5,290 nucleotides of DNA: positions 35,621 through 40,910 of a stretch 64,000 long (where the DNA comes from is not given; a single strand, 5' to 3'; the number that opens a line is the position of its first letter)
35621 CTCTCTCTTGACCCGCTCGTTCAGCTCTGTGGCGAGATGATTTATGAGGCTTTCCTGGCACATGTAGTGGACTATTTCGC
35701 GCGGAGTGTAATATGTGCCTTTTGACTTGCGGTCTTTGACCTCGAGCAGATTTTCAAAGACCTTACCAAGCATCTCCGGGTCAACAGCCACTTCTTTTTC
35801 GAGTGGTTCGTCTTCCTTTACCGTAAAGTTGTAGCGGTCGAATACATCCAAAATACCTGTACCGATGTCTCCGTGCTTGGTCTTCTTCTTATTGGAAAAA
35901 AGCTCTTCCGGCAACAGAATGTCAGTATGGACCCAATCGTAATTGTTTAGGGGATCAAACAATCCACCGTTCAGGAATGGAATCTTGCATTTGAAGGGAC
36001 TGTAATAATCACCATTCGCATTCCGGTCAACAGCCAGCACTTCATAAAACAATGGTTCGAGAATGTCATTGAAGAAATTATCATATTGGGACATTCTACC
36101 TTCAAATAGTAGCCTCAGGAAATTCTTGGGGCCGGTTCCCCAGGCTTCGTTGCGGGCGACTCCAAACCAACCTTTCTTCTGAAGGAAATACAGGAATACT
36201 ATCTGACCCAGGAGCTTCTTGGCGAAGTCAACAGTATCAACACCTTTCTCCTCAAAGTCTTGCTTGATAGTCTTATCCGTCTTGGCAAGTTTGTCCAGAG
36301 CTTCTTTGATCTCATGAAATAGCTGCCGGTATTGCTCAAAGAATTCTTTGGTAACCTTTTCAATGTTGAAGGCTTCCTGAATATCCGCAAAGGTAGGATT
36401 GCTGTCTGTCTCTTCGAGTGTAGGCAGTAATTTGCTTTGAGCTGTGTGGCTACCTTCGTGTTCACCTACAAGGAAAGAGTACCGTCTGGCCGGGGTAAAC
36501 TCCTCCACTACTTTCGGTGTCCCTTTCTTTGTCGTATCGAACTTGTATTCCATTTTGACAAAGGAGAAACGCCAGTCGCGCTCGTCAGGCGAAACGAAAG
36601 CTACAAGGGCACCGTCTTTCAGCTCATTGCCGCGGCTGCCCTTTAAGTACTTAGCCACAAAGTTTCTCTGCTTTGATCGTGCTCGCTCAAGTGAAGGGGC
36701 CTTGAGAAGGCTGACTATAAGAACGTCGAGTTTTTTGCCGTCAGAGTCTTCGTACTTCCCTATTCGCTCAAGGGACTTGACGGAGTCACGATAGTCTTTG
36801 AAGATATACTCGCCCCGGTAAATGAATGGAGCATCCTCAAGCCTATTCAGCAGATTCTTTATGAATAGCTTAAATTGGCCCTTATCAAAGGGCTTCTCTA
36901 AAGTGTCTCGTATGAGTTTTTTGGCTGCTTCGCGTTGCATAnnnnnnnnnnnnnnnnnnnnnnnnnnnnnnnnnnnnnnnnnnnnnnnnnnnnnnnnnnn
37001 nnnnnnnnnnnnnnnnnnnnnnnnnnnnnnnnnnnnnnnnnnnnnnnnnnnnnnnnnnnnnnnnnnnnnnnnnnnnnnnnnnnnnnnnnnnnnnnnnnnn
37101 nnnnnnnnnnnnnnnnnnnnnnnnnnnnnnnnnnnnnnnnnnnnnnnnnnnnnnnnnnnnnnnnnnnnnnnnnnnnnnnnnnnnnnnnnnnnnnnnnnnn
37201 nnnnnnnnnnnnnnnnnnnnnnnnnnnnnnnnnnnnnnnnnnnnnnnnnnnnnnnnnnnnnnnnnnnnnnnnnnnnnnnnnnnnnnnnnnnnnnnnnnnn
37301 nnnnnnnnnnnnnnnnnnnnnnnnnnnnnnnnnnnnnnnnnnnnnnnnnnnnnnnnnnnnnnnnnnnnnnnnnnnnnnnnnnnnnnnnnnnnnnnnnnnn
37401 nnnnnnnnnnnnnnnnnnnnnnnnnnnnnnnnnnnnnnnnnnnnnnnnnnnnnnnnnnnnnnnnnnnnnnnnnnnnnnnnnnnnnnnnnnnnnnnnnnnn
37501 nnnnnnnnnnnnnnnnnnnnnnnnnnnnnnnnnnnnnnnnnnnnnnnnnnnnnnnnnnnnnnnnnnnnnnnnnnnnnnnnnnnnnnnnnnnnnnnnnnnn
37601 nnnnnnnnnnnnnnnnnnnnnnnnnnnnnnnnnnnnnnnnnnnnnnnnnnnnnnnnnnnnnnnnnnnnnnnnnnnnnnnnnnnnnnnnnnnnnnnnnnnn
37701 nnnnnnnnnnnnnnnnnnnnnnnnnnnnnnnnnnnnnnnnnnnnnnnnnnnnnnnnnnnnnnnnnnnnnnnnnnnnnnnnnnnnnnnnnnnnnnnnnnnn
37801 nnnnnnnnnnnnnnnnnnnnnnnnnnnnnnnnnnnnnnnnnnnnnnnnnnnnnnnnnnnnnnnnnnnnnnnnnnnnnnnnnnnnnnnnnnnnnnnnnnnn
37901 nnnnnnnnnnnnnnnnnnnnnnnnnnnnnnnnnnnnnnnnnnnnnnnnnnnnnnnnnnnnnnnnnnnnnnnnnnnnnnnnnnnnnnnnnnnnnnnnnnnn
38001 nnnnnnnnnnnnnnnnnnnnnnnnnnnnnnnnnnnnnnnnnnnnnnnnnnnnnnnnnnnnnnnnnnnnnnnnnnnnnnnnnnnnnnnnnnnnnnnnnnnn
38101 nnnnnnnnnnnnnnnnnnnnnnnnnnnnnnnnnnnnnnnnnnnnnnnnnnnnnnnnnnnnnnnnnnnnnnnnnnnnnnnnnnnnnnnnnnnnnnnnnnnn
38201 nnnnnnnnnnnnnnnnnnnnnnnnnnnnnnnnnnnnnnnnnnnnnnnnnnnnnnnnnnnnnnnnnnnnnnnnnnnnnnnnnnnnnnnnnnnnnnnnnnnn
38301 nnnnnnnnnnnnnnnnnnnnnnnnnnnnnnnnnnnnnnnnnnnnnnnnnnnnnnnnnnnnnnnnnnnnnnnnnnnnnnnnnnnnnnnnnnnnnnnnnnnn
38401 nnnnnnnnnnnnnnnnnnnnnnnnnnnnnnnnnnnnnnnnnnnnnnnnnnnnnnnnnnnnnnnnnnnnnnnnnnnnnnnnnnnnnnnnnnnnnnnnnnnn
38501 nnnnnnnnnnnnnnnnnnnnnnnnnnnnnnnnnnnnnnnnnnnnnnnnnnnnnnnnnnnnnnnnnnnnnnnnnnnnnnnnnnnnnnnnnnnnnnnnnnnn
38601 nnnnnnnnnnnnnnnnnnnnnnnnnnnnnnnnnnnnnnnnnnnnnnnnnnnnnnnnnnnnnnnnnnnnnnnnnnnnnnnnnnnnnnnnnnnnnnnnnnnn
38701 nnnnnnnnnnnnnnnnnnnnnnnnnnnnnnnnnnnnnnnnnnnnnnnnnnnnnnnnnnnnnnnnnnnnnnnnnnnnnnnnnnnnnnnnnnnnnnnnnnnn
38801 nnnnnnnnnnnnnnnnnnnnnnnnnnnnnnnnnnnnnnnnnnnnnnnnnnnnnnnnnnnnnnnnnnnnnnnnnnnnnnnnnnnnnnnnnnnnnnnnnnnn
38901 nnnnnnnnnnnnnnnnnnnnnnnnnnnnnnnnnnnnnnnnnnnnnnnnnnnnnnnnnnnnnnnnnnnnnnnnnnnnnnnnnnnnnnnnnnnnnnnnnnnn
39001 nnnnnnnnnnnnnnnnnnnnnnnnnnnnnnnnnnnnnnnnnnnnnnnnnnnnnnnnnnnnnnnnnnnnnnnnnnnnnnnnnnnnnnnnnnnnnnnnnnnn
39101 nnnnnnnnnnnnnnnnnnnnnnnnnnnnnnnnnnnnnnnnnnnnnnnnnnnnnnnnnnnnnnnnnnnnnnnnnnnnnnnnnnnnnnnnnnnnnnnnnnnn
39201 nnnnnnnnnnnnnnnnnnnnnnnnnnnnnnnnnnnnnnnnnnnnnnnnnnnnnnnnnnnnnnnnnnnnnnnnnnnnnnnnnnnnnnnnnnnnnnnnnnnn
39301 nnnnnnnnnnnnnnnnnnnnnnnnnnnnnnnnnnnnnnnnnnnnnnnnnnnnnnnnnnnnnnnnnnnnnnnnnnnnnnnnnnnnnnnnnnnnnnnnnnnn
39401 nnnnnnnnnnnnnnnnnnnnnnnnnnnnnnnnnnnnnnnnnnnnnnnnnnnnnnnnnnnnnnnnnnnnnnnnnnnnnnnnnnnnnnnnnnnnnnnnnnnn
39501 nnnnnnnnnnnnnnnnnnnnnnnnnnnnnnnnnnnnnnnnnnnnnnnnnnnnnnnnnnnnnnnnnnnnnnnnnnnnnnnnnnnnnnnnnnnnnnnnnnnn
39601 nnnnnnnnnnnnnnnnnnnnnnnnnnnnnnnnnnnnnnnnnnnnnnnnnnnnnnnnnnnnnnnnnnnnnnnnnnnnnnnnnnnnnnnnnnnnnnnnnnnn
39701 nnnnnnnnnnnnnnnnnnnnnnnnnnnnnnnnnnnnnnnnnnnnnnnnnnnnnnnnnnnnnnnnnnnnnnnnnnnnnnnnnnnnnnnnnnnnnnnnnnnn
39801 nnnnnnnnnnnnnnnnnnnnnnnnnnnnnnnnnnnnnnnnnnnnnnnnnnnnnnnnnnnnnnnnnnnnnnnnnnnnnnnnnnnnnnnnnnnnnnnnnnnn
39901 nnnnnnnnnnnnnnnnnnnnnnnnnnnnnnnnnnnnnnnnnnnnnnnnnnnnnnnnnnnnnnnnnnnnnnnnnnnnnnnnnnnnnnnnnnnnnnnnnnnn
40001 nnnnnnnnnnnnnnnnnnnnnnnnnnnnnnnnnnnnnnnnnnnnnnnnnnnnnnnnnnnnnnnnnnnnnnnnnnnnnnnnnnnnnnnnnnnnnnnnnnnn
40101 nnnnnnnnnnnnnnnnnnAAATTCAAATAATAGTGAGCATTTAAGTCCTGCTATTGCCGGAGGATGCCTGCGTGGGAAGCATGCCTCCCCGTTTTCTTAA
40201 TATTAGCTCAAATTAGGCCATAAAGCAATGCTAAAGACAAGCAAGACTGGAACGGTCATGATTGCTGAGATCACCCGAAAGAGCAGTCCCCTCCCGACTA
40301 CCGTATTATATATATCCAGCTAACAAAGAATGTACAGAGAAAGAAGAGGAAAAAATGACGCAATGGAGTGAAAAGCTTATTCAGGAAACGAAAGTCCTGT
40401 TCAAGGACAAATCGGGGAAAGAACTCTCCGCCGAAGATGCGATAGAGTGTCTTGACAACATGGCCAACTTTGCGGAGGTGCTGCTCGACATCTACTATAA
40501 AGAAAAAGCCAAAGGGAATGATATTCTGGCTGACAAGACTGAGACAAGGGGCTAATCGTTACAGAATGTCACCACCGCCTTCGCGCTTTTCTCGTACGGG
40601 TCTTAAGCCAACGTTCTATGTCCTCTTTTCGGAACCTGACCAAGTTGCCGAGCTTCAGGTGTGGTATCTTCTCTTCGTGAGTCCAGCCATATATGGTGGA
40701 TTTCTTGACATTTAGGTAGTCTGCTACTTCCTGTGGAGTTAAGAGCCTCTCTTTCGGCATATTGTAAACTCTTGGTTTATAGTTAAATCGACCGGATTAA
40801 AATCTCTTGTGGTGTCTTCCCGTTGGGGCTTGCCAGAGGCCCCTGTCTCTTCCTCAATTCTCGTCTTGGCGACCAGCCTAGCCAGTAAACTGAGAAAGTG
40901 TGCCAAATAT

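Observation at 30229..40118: Four-gene coupled operon (PLD-SNF2 helicase, PglX/Eco57I-like methyltransferase, 68-aa protein, PHP-ABC/SMC ATPase): candidate composite defence system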

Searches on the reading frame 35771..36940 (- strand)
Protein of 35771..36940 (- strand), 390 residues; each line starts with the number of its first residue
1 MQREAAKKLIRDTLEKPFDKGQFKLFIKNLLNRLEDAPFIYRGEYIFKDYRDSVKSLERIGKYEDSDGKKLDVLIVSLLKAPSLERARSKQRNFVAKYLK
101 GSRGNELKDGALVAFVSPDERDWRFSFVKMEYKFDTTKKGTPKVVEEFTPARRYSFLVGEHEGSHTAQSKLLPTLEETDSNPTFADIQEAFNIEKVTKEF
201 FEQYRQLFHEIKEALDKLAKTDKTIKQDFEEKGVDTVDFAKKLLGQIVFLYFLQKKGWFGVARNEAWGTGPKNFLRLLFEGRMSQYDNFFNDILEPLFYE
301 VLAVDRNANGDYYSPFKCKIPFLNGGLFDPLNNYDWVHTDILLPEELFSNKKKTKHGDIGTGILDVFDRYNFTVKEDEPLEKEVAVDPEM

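Call 75: predict_structure(alignment_id=A6)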
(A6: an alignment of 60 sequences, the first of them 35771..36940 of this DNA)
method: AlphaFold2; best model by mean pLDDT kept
length: 390 residues; sequences in the alignment: 60
mean_pLDDT: 84.5   pTM: 0.80
mean pLDDT of the five models: 84.5, 83.4, 83.0, 80.6, 79.9
residues with pLDDT >= 90: 205; 70-90: 125; 50-70: 41; < 50: 19
segments of 3 or more residues with pLDDT < 50: 84-87, 378-390
pLDDT, mean of each block of 10 residues (from residue 1): 93 94 96 93 87 91 94 92 56 84 71 91 88 62 53 75 82 92 93 80 93 97 96 96 91 83 88 93 94 95 78 90 82 94 97 86 89 52 34
secondary structure, 60 per line:
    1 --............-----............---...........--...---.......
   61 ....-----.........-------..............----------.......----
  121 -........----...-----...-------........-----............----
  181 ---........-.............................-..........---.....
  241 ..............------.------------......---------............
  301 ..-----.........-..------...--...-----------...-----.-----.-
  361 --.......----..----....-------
elements in order: H3-14 H20-31 E35-42 E54-64 E70-78 H86-99 E110-116 E122-129 E134-136 E142-144 E152-159 H165-176 H184-191 H193-221 H223-232 H236-254 H274-279 H289-302 H308-311 H363-369 H380-383

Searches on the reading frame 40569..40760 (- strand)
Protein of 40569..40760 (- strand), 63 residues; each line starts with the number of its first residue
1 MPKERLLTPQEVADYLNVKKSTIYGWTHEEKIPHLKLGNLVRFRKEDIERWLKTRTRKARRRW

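Call 79: search_protein_families(library=pfam, proteins=[window:40569-40760:-], max_evalue=0.01)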
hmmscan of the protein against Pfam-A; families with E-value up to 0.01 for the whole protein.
window:40569-40760:- (63 aa): 6 families
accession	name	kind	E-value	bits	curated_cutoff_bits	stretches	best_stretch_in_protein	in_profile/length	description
PF12728.13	HTH_17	-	4.4e-18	65.7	27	1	6-55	1-50/51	Helix-turn-helix domain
PF13384.12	HTH_23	-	0.0009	19.4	24.6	1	6-28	17-39/50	Homeodomain-like domain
PF05930.18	Phage_AlpA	-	0.0029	17.9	21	1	5-52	2-51/51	Prophage CP4-57 regulatory protein (AlpA)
PF07022.19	Phage_CI_repr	-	0.0035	18.1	22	1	10-34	16-40/65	Bacteriophage CI repressor helix-turn-helix domain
PF01381.28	HTH_3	-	0.0048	17.3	23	1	3-35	6-38/55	Helix-turn-helix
PF13022.12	HTH_Tnp_1_2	-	0.0077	16.8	27.9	0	8-56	28-68/122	Helix-turn-helix of insertion element transposase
